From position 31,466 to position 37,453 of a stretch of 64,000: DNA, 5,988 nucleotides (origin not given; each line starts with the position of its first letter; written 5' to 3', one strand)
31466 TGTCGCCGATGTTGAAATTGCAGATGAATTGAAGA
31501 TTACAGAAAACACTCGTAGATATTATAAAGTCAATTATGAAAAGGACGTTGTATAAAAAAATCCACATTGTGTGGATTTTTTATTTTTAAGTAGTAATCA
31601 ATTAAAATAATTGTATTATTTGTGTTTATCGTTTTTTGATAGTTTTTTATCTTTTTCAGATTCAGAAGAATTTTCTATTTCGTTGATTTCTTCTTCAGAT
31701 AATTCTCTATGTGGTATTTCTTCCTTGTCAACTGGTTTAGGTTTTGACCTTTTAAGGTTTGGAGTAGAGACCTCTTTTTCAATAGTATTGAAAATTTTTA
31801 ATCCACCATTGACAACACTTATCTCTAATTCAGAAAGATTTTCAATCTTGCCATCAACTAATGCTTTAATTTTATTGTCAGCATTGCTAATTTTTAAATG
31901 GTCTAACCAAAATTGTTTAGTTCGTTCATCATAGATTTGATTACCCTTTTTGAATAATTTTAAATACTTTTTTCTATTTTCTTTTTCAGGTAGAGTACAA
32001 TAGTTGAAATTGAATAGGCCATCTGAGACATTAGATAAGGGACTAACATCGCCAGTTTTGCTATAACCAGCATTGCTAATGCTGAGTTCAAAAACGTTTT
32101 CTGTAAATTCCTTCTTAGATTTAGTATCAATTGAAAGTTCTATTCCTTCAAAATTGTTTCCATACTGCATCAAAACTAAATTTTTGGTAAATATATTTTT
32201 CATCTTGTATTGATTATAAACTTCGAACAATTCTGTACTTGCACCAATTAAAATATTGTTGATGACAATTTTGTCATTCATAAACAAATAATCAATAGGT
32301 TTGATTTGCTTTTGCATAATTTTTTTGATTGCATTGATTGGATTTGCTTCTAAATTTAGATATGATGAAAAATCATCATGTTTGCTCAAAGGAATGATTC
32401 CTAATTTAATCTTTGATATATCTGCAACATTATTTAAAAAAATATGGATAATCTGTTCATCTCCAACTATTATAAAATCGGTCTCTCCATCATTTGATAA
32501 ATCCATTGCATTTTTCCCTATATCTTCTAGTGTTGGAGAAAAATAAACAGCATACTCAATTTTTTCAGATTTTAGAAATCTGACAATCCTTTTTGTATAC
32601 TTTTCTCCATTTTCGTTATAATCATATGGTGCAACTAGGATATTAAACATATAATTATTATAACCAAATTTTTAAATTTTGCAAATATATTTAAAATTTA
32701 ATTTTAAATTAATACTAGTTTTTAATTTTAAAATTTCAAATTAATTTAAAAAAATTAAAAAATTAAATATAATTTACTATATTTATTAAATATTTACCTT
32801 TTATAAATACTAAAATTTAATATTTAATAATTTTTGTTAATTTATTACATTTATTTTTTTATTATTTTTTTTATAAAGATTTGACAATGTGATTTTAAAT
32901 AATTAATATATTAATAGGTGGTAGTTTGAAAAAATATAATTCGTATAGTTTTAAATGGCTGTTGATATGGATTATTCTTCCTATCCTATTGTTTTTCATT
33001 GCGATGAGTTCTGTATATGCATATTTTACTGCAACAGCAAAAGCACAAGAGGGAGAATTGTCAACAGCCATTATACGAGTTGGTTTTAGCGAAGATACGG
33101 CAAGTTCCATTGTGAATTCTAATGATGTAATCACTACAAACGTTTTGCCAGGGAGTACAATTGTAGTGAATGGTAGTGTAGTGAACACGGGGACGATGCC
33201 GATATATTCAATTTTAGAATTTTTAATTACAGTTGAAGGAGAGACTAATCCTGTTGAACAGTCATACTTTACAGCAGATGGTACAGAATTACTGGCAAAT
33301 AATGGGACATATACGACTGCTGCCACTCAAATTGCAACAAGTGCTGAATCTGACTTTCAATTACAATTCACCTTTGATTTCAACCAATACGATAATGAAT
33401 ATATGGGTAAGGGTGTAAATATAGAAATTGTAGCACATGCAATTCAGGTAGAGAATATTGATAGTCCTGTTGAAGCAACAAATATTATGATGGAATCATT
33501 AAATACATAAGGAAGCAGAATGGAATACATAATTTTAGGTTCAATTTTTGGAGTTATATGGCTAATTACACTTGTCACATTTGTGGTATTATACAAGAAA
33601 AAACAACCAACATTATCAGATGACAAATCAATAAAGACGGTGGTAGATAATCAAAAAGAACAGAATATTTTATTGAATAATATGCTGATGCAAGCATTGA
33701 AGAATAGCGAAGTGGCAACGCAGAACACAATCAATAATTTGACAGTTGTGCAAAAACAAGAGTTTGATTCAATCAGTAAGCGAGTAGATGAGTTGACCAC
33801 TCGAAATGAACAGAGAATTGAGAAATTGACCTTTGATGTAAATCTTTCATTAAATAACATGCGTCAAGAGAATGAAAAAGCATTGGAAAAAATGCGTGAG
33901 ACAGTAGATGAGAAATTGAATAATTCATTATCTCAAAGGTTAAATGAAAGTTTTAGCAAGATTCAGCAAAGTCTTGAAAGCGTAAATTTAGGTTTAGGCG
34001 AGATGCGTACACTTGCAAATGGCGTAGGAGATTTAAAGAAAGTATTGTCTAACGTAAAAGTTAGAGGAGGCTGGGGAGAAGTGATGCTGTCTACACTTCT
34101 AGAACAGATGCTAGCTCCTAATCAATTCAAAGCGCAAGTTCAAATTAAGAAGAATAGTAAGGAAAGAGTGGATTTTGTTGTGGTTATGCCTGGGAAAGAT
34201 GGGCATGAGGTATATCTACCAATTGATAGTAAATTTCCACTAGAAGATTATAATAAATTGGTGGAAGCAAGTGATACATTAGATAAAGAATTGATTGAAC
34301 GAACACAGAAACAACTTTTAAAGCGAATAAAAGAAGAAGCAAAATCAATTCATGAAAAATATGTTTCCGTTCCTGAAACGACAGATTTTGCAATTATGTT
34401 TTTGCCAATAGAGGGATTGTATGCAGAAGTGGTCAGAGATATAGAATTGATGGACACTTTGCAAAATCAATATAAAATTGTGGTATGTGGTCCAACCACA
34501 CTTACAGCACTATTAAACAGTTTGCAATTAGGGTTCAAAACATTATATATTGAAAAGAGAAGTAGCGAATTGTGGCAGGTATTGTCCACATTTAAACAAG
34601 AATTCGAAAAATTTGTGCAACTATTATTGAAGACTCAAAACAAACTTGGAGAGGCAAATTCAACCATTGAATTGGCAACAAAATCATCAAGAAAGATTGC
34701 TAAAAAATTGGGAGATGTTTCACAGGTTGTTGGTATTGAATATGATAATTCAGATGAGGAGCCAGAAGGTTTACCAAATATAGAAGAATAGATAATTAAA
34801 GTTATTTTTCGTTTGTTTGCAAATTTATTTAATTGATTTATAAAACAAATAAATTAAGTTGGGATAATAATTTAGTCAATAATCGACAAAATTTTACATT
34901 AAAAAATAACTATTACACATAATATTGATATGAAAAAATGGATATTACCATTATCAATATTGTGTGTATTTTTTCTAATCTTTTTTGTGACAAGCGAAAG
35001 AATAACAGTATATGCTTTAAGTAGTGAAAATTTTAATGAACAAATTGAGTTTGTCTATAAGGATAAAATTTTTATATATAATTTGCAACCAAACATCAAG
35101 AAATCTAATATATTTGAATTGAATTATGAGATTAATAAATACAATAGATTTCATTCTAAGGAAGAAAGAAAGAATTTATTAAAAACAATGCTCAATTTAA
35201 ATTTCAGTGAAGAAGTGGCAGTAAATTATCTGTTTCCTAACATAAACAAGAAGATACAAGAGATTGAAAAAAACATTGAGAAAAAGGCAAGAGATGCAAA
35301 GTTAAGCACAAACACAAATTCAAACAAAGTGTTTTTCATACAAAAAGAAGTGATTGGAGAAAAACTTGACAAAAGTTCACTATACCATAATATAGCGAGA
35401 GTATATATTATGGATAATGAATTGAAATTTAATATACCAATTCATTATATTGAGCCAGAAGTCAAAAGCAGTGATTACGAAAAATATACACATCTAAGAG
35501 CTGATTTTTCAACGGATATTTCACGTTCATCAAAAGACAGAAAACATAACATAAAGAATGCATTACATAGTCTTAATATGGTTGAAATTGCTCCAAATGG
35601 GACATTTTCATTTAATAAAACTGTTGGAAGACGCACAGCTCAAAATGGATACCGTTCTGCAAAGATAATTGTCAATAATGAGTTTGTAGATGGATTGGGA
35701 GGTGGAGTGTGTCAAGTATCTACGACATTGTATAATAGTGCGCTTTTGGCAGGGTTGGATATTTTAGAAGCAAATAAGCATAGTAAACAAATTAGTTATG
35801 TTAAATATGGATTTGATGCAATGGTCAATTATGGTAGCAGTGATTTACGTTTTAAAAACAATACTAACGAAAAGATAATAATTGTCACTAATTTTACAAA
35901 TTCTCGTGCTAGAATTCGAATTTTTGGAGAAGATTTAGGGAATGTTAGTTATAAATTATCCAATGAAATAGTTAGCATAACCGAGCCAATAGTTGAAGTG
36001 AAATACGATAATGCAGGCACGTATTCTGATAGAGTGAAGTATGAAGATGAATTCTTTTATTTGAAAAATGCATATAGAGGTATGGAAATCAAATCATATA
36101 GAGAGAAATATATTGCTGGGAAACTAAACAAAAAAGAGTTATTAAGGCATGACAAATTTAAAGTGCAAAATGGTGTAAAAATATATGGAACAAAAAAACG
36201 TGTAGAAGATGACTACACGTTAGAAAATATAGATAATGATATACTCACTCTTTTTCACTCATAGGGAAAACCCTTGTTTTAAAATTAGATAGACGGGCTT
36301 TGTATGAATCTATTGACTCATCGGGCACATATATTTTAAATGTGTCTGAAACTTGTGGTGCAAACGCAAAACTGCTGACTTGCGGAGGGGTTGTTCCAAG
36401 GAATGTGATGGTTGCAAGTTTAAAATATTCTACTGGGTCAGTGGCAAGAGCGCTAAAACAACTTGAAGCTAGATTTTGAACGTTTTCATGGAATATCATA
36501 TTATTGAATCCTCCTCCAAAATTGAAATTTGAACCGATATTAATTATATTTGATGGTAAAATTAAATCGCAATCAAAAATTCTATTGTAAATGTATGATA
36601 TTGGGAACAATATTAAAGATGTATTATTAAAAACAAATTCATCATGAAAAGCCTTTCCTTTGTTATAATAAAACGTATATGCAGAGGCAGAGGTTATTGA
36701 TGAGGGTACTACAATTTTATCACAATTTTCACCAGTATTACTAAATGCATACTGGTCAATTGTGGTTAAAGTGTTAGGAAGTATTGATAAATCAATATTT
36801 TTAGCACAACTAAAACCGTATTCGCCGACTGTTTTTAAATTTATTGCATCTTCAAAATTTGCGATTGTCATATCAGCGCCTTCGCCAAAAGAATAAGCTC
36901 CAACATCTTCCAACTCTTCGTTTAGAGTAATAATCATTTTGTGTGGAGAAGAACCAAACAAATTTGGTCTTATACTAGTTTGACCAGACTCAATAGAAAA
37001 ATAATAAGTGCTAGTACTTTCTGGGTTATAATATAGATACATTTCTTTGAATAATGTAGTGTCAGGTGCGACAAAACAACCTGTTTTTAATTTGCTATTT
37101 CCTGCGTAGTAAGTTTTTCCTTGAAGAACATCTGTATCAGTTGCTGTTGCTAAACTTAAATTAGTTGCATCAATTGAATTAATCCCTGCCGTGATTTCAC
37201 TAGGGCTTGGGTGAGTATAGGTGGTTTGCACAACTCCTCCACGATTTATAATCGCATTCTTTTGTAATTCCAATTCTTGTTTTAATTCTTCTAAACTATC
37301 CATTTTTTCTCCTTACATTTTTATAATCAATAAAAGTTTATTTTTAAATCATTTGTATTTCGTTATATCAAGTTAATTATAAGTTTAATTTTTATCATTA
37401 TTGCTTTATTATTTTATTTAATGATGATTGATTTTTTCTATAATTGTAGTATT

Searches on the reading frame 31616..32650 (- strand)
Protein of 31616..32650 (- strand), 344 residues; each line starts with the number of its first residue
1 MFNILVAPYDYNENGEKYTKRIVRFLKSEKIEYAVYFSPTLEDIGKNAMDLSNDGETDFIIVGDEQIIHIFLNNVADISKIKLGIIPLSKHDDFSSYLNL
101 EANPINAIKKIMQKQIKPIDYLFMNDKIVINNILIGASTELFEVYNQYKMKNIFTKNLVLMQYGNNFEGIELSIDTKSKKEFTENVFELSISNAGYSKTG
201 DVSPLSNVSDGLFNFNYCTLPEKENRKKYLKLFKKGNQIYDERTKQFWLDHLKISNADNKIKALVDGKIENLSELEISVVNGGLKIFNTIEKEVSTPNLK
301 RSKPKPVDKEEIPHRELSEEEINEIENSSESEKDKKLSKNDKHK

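Call 70: search_protein_families(library=pfam, proteins=[window:31616-32650:-], max_evalue=0.00001)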
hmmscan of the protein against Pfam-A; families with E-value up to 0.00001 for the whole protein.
window:31616-32650:- (344 aa): 1 family
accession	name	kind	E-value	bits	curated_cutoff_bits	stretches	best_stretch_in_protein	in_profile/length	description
PF00781.29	DAGK_cat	-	2.8e-07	30.6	23.6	1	12-122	12-123/125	Diacylglycerol kinase catalytic domain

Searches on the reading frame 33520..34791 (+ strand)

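Call 70: search_protein_families(library=pfam, proteins=[window:33520-34791:+], max_evalue=0.00001)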
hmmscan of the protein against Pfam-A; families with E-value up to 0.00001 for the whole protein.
window:33520-34791:+ (423 aa): 1 family
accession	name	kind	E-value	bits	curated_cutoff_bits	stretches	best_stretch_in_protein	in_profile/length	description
PF02646.22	RmuC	-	3e-72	243.6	26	1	120-401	1-282/291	RmuC family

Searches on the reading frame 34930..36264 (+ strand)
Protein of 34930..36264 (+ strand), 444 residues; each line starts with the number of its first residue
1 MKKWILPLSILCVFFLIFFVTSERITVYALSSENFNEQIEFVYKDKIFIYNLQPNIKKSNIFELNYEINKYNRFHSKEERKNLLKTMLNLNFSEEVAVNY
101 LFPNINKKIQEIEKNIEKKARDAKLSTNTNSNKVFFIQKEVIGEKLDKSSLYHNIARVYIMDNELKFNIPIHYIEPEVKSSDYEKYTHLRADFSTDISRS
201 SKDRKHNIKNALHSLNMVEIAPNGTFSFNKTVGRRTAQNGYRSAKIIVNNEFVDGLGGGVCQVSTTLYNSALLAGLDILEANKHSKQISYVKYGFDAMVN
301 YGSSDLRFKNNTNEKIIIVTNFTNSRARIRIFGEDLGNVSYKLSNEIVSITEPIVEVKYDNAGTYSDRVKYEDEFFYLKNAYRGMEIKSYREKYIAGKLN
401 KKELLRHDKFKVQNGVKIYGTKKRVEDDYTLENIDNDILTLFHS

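Call 71: search_protein_families(library=pfam, proteins=[window:34930-36264:+], max_evalue=0.00001)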
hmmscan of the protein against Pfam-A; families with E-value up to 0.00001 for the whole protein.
window:34930-36264:+ (444 aa): 1 family
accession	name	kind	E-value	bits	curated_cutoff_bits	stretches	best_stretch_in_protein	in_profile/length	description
PF04294.18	VanW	-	1.1e-46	158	27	1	204-331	2-129/130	VanW like protein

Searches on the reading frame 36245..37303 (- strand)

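Call 71: search_protein_families(library=pfam, proteins=[window:36245-37303:-], max_evalue=0.00001)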
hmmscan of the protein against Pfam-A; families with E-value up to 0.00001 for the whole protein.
window:36245-37303:- (352 aa): 1 family
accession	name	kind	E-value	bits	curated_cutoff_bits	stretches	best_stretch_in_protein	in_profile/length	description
PF13306.12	LRR_5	-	4.8e-15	56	27.7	1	97-214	11-123/127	BspA type Leucine rich repeat region (6 copies)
